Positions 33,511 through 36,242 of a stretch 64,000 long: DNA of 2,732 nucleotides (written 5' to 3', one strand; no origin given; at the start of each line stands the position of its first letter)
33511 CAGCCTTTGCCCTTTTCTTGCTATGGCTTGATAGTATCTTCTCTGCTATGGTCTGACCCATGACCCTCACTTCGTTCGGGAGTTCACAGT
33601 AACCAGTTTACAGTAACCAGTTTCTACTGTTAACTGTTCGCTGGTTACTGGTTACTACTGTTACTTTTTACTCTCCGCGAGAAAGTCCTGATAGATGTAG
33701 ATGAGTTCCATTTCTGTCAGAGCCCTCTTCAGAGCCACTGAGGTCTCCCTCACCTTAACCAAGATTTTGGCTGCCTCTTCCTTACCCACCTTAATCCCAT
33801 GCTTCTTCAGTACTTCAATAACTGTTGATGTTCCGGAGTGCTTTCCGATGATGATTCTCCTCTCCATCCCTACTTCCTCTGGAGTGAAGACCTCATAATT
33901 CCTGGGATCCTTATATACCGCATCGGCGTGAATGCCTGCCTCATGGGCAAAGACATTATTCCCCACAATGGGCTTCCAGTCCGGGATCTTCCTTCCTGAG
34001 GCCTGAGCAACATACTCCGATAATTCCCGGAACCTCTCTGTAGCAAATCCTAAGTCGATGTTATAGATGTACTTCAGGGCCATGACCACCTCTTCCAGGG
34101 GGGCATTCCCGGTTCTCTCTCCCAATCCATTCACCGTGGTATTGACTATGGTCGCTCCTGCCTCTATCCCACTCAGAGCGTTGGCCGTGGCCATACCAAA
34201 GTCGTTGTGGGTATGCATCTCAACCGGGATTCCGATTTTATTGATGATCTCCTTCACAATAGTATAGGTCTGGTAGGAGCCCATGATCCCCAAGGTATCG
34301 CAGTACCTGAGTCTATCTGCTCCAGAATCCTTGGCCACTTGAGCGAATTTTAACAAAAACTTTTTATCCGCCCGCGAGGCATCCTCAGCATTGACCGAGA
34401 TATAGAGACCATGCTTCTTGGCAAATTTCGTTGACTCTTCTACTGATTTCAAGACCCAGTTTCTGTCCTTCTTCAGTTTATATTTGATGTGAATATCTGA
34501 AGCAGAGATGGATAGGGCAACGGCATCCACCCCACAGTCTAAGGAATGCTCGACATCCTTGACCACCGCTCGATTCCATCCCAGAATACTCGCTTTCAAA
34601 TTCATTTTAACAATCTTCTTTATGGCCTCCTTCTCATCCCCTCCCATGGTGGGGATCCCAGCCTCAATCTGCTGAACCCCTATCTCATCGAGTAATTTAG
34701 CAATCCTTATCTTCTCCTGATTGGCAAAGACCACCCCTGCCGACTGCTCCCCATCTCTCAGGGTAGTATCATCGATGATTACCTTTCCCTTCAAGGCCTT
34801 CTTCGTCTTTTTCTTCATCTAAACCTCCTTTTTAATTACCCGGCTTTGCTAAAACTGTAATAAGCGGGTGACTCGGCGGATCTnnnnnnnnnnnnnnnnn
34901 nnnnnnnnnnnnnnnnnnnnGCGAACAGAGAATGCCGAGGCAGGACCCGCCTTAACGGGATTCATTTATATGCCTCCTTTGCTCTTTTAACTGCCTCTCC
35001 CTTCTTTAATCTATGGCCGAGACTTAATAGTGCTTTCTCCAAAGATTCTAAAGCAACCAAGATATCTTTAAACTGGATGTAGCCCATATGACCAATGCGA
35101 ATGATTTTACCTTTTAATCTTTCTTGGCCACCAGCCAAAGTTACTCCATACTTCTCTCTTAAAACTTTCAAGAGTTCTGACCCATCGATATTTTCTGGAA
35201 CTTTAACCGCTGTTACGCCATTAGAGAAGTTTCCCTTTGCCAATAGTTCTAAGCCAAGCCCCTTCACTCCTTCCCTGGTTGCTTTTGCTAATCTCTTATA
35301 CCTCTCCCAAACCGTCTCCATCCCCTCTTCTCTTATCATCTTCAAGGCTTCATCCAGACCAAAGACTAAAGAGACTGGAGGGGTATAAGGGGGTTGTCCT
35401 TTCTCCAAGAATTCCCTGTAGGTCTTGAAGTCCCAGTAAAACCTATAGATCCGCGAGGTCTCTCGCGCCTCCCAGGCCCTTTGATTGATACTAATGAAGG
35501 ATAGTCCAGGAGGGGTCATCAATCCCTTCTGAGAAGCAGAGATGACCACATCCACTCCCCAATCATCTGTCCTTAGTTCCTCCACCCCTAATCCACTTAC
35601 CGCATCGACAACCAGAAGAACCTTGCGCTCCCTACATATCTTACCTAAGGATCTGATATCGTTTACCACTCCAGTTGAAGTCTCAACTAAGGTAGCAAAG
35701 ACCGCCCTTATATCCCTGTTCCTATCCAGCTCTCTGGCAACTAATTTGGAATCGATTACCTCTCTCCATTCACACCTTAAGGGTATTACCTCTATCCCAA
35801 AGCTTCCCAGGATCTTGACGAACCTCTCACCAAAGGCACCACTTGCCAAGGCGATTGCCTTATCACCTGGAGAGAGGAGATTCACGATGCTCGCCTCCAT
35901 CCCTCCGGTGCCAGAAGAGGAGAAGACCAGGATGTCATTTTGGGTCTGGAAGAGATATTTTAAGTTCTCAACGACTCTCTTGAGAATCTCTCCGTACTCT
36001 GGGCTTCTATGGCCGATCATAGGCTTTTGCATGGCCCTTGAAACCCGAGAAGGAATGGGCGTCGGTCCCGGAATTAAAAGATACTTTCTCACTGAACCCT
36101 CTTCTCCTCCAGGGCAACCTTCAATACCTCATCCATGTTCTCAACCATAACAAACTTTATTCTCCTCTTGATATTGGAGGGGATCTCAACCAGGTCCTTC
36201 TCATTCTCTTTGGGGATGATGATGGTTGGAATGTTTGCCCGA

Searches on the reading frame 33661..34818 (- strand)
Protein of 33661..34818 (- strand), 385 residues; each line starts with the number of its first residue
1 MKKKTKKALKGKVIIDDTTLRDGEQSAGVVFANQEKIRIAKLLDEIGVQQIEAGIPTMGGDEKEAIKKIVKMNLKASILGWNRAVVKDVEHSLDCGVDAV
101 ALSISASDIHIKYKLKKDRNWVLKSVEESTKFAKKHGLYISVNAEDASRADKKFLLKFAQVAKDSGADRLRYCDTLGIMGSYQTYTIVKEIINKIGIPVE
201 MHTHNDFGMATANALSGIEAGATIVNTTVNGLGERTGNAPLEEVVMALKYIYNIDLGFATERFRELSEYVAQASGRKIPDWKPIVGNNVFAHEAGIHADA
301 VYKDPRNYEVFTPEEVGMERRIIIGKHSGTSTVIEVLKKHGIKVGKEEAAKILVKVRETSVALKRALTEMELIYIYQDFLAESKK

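Call 78: search_protein_families(library=pfam, proteins=[window:33661-34818:-], max_evalue=0.00001)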
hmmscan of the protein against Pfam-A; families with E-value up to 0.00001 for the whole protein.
window:33661-34818:- (385 aa): 2 families
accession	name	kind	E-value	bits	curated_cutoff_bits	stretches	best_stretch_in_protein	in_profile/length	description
PF00682.25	HMGL-like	-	3.8e-78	262.9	29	1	13-270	2-260/260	HMGL-like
PF22617.1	HCS_D2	-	2.8e-23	82.5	27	1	284-359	1-77/82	Homocitrate synthase post-HMGL domain-like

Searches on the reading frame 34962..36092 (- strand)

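Call 78: search_protein_families(library=pfam, proteins=[window:34962-36092:-], max_evalue=0.00001)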
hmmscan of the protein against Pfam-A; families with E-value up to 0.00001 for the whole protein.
window:34962-36092:- (376 aa): 2 families
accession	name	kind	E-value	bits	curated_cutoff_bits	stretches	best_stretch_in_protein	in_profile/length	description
PF00266.25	Aminotran_5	-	2e-29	103.2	21.5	1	4-324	2-340/371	Aminotransferase class-V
PF01053.26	Cys_Met_Meta_PP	-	6e-06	25.5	27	1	56-189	71-198/381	Cys/Met metabolism PLP-dependent enzyme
